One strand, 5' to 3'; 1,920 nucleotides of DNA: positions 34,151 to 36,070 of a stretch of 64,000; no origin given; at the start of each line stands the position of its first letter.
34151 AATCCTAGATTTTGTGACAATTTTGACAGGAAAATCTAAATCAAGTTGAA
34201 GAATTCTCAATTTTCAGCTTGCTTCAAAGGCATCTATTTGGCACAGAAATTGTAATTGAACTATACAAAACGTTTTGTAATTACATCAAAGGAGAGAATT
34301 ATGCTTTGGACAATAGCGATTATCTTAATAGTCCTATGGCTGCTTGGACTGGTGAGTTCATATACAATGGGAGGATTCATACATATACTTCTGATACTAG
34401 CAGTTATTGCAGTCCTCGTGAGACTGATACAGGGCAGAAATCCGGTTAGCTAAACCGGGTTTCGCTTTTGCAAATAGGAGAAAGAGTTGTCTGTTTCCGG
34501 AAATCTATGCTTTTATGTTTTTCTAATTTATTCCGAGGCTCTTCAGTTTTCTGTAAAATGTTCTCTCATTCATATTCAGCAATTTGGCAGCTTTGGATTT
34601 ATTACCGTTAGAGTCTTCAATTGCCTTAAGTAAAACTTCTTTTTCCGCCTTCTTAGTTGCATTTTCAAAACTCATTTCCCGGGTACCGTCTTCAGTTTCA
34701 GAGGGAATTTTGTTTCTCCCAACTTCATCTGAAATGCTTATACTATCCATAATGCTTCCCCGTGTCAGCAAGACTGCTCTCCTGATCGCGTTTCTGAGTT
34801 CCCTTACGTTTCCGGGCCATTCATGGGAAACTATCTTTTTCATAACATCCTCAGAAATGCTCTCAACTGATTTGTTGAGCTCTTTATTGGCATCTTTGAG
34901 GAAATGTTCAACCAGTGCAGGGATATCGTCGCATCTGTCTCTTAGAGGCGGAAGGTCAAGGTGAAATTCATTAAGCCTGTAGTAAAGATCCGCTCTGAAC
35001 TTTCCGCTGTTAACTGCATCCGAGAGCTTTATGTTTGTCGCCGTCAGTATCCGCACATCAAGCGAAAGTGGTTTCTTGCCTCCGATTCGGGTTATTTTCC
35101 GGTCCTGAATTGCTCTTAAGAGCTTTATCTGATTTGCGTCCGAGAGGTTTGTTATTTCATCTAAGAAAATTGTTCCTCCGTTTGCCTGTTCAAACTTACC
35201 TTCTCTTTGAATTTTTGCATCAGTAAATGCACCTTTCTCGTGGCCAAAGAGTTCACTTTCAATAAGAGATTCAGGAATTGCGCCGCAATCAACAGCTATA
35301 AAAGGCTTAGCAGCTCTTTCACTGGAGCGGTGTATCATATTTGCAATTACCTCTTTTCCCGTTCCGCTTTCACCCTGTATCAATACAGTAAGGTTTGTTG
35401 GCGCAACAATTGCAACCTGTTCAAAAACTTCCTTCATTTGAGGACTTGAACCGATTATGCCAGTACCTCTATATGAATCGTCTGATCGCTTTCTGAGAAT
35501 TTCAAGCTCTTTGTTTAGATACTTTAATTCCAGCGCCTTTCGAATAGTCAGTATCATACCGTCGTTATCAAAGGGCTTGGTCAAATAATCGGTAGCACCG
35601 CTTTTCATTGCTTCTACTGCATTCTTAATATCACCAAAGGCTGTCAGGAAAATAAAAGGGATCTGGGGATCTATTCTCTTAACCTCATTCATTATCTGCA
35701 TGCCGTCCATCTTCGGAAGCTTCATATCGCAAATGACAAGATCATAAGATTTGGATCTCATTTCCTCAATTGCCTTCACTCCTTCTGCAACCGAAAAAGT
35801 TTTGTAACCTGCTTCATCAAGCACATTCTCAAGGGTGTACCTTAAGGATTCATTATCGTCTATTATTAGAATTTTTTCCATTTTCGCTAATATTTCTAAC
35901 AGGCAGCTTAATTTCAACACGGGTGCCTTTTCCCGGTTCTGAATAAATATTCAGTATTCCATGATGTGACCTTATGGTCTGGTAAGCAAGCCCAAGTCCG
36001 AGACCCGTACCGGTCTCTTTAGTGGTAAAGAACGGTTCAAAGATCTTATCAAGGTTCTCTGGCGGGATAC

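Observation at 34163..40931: Two sigma-54-type promoters with a shared upstream 17-mer bracket the giant kinase / NtrC-type activator pair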

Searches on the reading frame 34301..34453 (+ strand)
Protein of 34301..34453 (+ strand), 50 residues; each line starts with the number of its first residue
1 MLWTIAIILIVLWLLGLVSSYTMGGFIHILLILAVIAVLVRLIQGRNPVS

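Call 4: search_protein_families(library=pfam, proteins=[window:34301-34453:+])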
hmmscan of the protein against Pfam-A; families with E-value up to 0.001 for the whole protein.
window:34301-34453:+ (50 aa): 1 family
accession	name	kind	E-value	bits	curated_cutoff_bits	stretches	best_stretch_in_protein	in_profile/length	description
PF18919.5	DUF5670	-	2e-16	60.2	23.5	1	1-44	1-43/43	Family of unknown function (DUF5670)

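Call 56: search_protein_families(library=ncbifam, proteins=[window:34301-34453:+], max_evalue=0.001)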
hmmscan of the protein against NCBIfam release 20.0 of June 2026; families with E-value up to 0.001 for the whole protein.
window:34301-34453:+ (50 aa): 1 family
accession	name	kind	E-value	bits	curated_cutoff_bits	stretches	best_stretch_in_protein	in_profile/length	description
NF033488.1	lmo0937_fam_TM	equivalog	1.8e-18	66.3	30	1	2-45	1-43/43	lmo0937 family membrane protein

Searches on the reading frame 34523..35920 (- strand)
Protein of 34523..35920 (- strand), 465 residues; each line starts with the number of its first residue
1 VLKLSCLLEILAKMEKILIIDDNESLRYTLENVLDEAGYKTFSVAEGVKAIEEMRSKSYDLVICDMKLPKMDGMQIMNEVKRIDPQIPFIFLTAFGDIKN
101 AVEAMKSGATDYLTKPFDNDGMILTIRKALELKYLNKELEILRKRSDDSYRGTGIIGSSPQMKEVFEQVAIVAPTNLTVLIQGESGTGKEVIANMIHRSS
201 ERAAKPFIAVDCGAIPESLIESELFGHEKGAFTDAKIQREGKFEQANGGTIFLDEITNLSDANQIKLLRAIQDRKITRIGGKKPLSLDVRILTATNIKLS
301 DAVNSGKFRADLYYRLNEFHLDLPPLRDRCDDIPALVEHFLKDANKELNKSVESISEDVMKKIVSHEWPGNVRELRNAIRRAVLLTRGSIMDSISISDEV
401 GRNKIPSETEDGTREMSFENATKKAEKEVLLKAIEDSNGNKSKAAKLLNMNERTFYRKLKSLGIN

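Call 4: search_protein_families(library=pfam, proteins=[window:34523-35920:-])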
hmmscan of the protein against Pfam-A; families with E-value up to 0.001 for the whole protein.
window:34523-35920:- (465 aa): 6 families
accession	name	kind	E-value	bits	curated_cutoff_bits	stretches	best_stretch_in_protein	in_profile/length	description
PF00158.32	Sigma54_activat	-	6.9e-70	234.5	20.2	1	155-321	1-167/168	Sigma-54 interaction domain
PF00072.30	Response_reg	-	1.2e-30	106.4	30.2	1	17-125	1-109/111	Response regulator receiver domain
PF25601.1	AAA_lid_14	-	1.3e-23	83.1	27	1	327-406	1-80/87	AAA+ ATPase lid domain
PF14532.12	Sigma54_activ_2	-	7.2e-22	78.6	25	1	156-326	1-138/138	Sigma-54 interaction domain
PF02954.25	HTH_8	-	1.6e-12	47.3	22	1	425-460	5-40/42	Bacterial regulatory protein, Fis family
PF07728.20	AAA_5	-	4.8e-07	30.3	22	1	179-295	2-121/139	AAA domain (dynein-related subfamily)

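Call 16: find_related_loci(query=window:34523-35920:-, collection=genome_contigs, flank=10000)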
Query window:34523-35920:- (465 aa) in genome_contigs; peptide patterns used: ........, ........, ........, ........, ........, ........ (x = any residue, [..] = any of these).
231 stretches matched a pattern; 95 encode a relative of the query (tblastn E <= 1e-3); the best 80 are kept; 78 distinct loci.
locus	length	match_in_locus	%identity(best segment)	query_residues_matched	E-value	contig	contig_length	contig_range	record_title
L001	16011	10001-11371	81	13-465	0e+0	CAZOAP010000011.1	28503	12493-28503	MAG TPA_asm: uncultured Ignavibacteriales bacterium isolate binchicken_co322_93 genome assembly, contig: NODE_2603_lengt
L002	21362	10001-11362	79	12-465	0e+0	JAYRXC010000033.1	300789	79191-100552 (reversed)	MAG: Ignavibacteria bacterium isolate EBPR_ori4bin.22 k141_157550, whole genome shotgun sequence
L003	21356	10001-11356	79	14-465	0e+0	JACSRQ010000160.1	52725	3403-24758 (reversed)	MAG: Ignavibacteria bacterium isolate BA6 contig-70_452, whole genome shotgun sequence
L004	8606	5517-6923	77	1-462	0e+0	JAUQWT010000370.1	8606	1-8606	MAG: Ignavibacteria bacterium isolate BIN10 contig_210211, whole genome shotgun sequence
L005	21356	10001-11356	80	14-465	0e+0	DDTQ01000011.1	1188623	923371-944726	MAG TPA_asm: Ignavibacteria bacterium UBA2360 UBA2360_contig_101, whole genome shotgun sequence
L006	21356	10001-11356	79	14-465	0e+0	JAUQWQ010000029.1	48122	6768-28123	MAG: Ignavibacteria bacterium isolate BIN7 contig_32029, whole genome shotgun sequence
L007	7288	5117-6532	77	1-465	0e+0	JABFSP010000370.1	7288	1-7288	MAG: Ignavibacteria bacterium isolate WB-IL-15 seq_5794, whole genome shotgun sequence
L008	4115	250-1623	78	9-462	0e+0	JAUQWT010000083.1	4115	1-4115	MAG: Ignavibacteria bacterium isolate BIN10 contig_34872, whole genome shotgun sequence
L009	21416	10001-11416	77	1-465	0e+0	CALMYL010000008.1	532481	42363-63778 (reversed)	MAG TPA_asm: uncultured Ignavibacteria bacterium isolate SRR2107182_bin.96_CONCOCT_v1.1_MAG genome assembly, contig: ERZ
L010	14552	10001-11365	77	11-465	0e+0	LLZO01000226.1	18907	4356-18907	MAG: Chlorobi bacterium OLB5 UZ05_CHB002CONTIG000226, whole genome shotgun sequence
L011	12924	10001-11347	66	14-464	0e+0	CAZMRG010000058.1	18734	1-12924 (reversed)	MAG TPA_asm: uncultured Ignavibacteriales bacterium isolate binchicken_co54_475 genome assembly, contig: NODE_5221_lengt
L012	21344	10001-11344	63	14-465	0e+0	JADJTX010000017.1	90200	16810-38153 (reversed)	MAG: Ignavibacteria bacterium isolate Hirt_18-Q3-R61-65_BATAC.172 tig00022880-10-910190, whole genome shotgun sequence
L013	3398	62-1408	64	14-464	0e+0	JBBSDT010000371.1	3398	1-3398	MAG: Ignavibacteria bacterium isolate LS1_sbin.22 LS1_sbin.22_K_533163_L_3398_cov_8.0000, whole genome shotgun sequence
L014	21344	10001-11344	63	14-465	0e+0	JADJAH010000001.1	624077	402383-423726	MAG: Ignavibacteria bacterium isolate AalW_18-Q3-R10-53_BATAC.340 tig00005253-10-6246180, whole genome shotgun sequence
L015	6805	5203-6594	63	1-465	0e+0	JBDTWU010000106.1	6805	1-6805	MAG: bacterium isolate cluster4_bin.1 NODE_38144_length_6805_cov_5.192593, whole genome shotgun sequence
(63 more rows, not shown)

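Call 45: search_protein_families(library=pfam, proteins=[L003:12356-13012:+, L003:13076-13591:+, L003:11458-12147:+, L003:13728-13985:+], max_evalue=0.01)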
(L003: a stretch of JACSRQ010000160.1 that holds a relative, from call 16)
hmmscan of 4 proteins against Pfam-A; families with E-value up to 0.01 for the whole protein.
L003:12356-13012:+ (218 aa): 0 families

L003:13076-13591:+ (171 aa): 1 family
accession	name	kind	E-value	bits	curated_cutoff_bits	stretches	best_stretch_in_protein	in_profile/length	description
PF05974.18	DUF892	-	3.1e-55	187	23.7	1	6-160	1-156/159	Domain of unknown function (DUF892)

L003:11458-12147:+ (229 aa): 1 family
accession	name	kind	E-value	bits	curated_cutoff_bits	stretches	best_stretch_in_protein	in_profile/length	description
PF11827.13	DUF3347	-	6e-12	46.7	25.5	1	87-177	1-91/93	Protein of unknown function (DUF3347)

L003:13728-13985:+ (85 aa): 0 families

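Call 52: find_encoding_contigs(protein=window:34523-35881:-, flank=10000, max_places=4)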
Protein window:34523-35881:- (452 aa): 2 contigs read that carry it; 2 places shown.
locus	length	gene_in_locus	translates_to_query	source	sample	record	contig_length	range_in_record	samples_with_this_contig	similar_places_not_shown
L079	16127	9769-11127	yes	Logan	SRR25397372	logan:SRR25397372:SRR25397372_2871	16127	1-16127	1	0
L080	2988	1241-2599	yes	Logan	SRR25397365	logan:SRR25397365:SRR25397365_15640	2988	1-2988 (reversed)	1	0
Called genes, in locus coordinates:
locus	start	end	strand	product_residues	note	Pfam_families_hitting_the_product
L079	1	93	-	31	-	?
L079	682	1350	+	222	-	PF13505:OMP_b-brl, PF13568:OMP_b-brl_2 (faint)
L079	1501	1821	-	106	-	-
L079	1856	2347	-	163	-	PF04542:Sigma70_r2, PF08281:Sigma70_r4_2, PF04545:Sigma70_r4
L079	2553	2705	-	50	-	-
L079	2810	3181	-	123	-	-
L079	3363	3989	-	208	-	PF13505:OMP_b-brl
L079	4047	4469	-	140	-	PF00072:Response_reg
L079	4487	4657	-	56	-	-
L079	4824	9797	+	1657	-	PF05227:CHASE3, PF08447:PAS_3, PF13185:GAF_2, PF00989:PAS, PF13426:PAS_9, PF00989:PAS, PF13426:PAS_9, PF08447:PAS_3, +10 more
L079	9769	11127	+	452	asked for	PF00072:Response_reg, PF00158:Sigma54_activat, PF14532:Sigma54_activ_2, PF07728:AAA_5 (weak), PF25601:AAA_lid_14, PF02954:HTH_8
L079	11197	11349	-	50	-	PF18919:DUF5670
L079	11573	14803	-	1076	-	PF13485:Peptidase_MA_2, PF00930:DPPIV_N (faint), PF26550:Tricorn_2nd, PF23381:Beta-prop_IFT122_1st (faint), PF25174:Beta-prop_THOC3 (weak), PF07676:PD40, PF26549:Tricorn_N (weak), PF01103:Omp85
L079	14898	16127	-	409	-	?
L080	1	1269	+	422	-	?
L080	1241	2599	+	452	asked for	PF00072:Response_reg, PF00158:Sigma54_activat, PF14532:Sigma54_activ_2, PF07728:AAA_5 (weak), PF25601:AAA_lid_14, PF02954:HTH_8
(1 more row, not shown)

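Call 56: search_protein_families(library=ncbifam, proteins=[window:34523-35881:-], max_evalue=0.001)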
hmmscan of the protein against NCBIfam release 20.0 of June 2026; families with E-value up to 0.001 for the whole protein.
window:34523-35881:- (452 aa): 117 families (the best 25 are shown)
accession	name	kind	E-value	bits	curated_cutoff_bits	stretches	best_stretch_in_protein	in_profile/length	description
NF008469.0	PRK11361.1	equivalog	2.8e-135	451.6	714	1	2-452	5-457/461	acetoacetate metabolism transcriptional regulator AtoC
TIGR01818.1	ntrC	equivalog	3.2e-129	431.7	558.6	1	4-449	1-463/463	nitrogen regulation protein NR(I)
NF007689.0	PRK10365.1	equivalog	3.1e-123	411.8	760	1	3-446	7-439/441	sigma-54-dependent response regulator transcription factor ZraR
TIGR02915.1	PEP_resp_reg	equivalog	1.2e-119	400.1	502.6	1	4-451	1-444/445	PEP-CTERM-box response regulator transcription factor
NF011695.0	PRK15115.1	equivalog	1.5e-114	383.2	763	1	3-446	8-433/445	two-component system response regulator GlrR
NF051870.1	NAssimRespRegNtrX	equivalog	3.2e-114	382.3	600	1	2-451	2-452/452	nitrogen assimilation response regulator NtrX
NF041946.1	LuxO_transreg_Vib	equivalog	1.6e-111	373.4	800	1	13-448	8-459/463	quorum-sensing sigma-54 dependent transcriptional regulator LuxO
NF008176.1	PRK10923.1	equivalog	6.3e-111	371.2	620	1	3-378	5-376/469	nitrogen regulation protein NR(I)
NF041552.1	TF_PrdR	equivalog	3.2e-105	352.6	795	1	118-448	243-575/577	sigma-54 dependent transcriptional regulator PrdR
TIGR01817.1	nifA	equivalog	3.9e-105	352.6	528.85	1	130-451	186-529/534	nif-specific transcriptional activator NifA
NF050807.1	TransRegFlbDCaul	equivalog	8.7e-100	334.7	750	1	24-448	23-437/454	sigma-54-dependent transcriptional regulator FlbD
NF049963.1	RespRegFlgRCampy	domain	1.6e-99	333.7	750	1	4-448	3-426/429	fla regulon two-component system response regulator FlgR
NF003451.0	PRK05022.1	equivalog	1.5e-97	327.5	476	1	130-451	180-510/512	nitric oxide reductase transcriptional regulator NorR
NF038308.1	RNA_repair_RtcR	equivalog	3.1e-93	313.4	650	1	86-441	124-503/530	RNA repair transcriptional activator RtcR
NF041906.1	V4R_TF_MobR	exception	1.3e-84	284.7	999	1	119-447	214-542/544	phenol degradation transcriptional regulator MobR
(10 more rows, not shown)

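Call 57: search_solved_structures(query=window:34523-35881:-, max_evalue=1e-40)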
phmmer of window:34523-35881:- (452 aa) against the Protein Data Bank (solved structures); distinct sequences matched with E-value up to 1e-40: 35.
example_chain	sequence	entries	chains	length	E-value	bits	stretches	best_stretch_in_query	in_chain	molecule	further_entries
4l4u_A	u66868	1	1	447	8.6e-105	354.5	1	4-451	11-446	Transcriptional regulator (NtrC family)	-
1ny5_A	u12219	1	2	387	1.3e-98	334.1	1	4-383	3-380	transcriptional regulator (NtrC family)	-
5m7n_A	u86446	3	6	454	4e-85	289.7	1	4-451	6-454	Nitrogen assimilation regulatory protein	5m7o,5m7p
3dzd_A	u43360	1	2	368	2.6e-84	287.1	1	3-378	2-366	Transcriptional regulator (NtrC family)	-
5ep0_A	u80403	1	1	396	1.3e-83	284.7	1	3-373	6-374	Putative repressor protein luxO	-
1ojl_A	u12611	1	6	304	2.8e-83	283.6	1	139-446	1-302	TRANSCRIPTIONAL REGULATORY PROTEIN ZRAR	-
9qq6_C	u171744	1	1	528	3.7e-77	263.5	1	140-451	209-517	Nif-specific regulatory protein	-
4ly6_A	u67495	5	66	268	1.6e-72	248.2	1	122-383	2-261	Transcriptional regulator (NtrC family)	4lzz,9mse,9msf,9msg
1ny6_A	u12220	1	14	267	3.1e-72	247.3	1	123-383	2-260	transcriptional regulator (NtrC family)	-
3m0e_A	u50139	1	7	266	3.4e-71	243.9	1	124-383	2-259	Transcriptional regulator (NtrC family)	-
6iy8_A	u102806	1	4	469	4.5e-69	236.9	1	119-376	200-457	Positive regulator CapR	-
26jl_A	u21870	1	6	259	8.5e-67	229.4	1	138-379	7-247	Flagellar regulatory protein A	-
8p53_C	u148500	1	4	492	1.6e-66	228.5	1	61-372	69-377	Transcriptional regulator FleQ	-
6jdi_A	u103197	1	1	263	6e-66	226.6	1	141-372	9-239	Nitrogen assimilation regulatory protein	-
8pb9_D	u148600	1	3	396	6.4e-66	226.5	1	59-372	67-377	Transcriptional regulator FleQ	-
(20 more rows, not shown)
